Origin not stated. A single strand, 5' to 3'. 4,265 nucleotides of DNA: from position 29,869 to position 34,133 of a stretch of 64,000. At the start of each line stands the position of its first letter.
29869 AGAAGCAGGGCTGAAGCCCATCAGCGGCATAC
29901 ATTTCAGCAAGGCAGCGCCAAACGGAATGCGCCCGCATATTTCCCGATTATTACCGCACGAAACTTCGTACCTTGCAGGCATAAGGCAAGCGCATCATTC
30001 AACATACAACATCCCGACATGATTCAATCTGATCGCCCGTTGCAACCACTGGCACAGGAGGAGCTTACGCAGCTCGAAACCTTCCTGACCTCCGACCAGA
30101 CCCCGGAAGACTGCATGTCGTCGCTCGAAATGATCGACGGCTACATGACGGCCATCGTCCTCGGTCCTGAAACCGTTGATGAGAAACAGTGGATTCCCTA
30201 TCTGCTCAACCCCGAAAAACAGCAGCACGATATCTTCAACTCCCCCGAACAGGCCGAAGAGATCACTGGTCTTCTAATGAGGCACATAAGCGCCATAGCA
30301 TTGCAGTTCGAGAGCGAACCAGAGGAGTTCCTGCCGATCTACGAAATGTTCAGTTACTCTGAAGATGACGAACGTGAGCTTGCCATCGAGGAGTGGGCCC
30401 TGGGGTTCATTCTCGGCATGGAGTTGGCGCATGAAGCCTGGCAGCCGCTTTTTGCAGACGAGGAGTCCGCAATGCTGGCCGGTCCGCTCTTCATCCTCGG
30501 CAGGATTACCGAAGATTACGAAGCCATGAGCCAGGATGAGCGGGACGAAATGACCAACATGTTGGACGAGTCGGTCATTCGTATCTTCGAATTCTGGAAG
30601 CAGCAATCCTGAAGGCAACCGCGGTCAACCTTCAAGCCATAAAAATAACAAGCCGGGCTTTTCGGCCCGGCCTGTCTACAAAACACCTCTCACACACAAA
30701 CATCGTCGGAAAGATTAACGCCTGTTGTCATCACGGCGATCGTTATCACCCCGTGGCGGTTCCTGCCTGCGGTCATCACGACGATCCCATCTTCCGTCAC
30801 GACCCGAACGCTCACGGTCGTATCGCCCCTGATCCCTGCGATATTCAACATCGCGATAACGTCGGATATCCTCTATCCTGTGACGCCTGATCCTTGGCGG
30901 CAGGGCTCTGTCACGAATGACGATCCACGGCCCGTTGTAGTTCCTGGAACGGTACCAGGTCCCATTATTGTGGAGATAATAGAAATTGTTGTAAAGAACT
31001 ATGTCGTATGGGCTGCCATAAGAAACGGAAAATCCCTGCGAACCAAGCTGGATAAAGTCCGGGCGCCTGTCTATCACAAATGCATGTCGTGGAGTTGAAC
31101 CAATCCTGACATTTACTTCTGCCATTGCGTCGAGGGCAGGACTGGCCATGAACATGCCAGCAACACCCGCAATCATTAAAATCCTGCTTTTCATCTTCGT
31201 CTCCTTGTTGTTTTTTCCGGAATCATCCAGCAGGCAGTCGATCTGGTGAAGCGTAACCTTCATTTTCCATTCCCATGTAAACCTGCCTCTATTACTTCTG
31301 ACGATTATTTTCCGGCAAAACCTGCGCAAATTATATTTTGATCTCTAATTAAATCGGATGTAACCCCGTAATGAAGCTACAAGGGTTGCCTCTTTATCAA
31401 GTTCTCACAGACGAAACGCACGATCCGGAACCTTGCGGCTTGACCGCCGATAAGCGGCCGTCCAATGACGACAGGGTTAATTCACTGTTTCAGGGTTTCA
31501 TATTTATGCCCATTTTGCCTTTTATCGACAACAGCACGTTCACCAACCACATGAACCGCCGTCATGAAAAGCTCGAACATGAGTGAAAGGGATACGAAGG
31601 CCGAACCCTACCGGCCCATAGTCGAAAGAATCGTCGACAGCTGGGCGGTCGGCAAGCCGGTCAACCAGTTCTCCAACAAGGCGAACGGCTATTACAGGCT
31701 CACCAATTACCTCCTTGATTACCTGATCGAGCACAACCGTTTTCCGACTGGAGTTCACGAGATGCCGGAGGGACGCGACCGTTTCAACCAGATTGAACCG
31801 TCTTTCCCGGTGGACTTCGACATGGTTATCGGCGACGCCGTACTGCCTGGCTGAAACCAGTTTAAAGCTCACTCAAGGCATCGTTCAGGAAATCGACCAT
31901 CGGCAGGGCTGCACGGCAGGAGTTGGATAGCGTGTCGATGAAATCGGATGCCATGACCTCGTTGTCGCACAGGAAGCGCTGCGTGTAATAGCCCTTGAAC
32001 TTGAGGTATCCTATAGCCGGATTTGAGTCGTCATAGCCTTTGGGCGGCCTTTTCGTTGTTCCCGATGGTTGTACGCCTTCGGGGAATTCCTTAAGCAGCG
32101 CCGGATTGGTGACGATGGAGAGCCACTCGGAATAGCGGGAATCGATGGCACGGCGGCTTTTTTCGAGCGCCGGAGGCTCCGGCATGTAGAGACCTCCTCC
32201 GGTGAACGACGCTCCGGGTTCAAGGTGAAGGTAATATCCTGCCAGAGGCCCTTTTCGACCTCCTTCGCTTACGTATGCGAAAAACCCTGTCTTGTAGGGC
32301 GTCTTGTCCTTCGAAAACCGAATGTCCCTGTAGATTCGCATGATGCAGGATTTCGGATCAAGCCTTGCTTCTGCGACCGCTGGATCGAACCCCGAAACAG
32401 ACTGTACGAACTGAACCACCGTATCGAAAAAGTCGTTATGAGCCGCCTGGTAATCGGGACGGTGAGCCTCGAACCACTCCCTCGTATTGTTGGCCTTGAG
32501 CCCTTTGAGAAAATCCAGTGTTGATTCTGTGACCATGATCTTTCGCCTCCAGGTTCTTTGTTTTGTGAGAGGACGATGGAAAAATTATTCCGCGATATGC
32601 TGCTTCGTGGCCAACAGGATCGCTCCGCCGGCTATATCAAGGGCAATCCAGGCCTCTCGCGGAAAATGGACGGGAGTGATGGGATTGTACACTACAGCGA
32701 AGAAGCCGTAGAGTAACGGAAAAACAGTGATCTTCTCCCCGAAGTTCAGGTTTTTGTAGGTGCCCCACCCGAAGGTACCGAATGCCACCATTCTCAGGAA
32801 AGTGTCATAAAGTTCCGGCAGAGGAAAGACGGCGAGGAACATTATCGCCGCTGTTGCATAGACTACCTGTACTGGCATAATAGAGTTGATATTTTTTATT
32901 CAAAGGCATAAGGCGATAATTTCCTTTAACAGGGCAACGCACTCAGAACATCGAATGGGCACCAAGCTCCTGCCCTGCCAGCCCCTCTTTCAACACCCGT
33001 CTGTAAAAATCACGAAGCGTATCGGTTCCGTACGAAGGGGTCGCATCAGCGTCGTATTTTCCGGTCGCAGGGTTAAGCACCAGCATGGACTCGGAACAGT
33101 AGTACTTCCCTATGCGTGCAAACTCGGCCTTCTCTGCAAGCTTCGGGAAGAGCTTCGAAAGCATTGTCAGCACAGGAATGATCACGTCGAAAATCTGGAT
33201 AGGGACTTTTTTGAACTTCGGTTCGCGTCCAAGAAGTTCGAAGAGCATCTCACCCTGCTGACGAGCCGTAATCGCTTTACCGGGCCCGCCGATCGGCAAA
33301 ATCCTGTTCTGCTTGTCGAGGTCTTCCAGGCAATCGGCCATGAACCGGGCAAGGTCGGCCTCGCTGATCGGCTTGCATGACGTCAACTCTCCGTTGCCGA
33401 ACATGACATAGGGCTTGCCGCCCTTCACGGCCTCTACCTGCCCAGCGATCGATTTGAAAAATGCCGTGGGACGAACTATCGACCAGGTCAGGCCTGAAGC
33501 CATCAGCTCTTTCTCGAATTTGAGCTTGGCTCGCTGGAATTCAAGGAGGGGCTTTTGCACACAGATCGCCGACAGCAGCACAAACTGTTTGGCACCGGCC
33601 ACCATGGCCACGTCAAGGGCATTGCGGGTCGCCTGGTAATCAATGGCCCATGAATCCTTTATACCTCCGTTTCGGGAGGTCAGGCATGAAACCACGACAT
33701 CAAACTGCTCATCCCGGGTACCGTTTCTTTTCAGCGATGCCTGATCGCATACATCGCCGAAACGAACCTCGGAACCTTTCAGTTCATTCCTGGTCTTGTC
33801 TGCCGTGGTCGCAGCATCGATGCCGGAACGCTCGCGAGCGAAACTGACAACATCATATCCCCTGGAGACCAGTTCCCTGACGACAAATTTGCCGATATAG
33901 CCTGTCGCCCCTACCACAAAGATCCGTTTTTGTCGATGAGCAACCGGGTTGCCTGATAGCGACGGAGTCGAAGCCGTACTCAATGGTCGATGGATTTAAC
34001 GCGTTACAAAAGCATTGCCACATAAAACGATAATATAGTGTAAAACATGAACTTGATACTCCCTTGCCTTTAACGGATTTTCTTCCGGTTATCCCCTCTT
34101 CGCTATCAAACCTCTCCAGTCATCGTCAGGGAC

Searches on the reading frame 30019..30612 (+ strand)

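Call 43: search_protein_families(library=pfam, proteins=[window:30019-30612:+], max_evalue=0.001)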
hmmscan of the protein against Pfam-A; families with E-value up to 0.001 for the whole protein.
window:30019-30612:+ (197 aa): 1 family
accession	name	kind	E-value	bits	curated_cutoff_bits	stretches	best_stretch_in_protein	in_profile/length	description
PF03695.18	UPF0149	-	9.8e-37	127.3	25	1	18-194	2-180/181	Uncharacterised protein family (UPF0149)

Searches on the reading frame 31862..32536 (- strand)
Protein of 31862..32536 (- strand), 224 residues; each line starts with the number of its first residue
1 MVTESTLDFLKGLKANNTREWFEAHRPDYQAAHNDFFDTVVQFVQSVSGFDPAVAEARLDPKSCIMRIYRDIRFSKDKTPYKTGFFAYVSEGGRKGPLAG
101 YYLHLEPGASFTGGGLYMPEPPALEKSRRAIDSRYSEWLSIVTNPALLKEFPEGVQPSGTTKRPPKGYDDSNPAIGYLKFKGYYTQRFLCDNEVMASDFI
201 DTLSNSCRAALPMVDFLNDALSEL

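Call 43: search_protein_families(library=pfam, proteins=[window:31862-32536:-], max_evalue=0.001)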
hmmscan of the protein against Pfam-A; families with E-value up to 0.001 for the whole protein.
window:31862-32536:- (224 aa): 1 family
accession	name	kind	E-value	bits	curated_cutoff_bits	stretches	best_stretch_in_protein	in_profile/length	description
PF09365.15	DUF2461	-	2.7e-67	227.2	22.8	1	6-216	2-208/208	Conserved hypothetical protein (DUF2461)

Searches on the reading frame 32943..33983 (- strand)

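Call 43: search_protein_families(library=pfam, proteins=[window:32943-33983:-], max_evalue=0.001)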
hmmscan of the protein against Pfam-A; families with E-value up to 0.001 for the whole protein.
window:32943-33983:- (346 aa): 5 families
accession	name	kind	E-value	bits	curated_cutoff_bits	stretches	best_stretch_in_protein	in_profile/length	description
PF13460.12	NAD_binding_10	-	1.5e-23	84.1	27.2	1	25-221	1-183/184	NAD(P)H-binding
PF05368.20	NmrA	-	7.2e-14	52.5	27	1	18-276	2-258/298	NmrA-like family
PF01370.27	Epimerase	-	3e-13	50.2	20.9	1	21-142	1-118/240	NAD dependent epimerase/dehydratase family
PF01073.25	3Beta_HSD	-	3.6e-07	29.9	22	1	23-142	2-119/280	3-beta hydroxysteroid dehydrogenase/isomerase family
PF16363.11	GDP_Man_Dehyd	-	1.8e-06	28.1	27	1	22-86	1-69/332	GDP-mannose 4,6 dehydratase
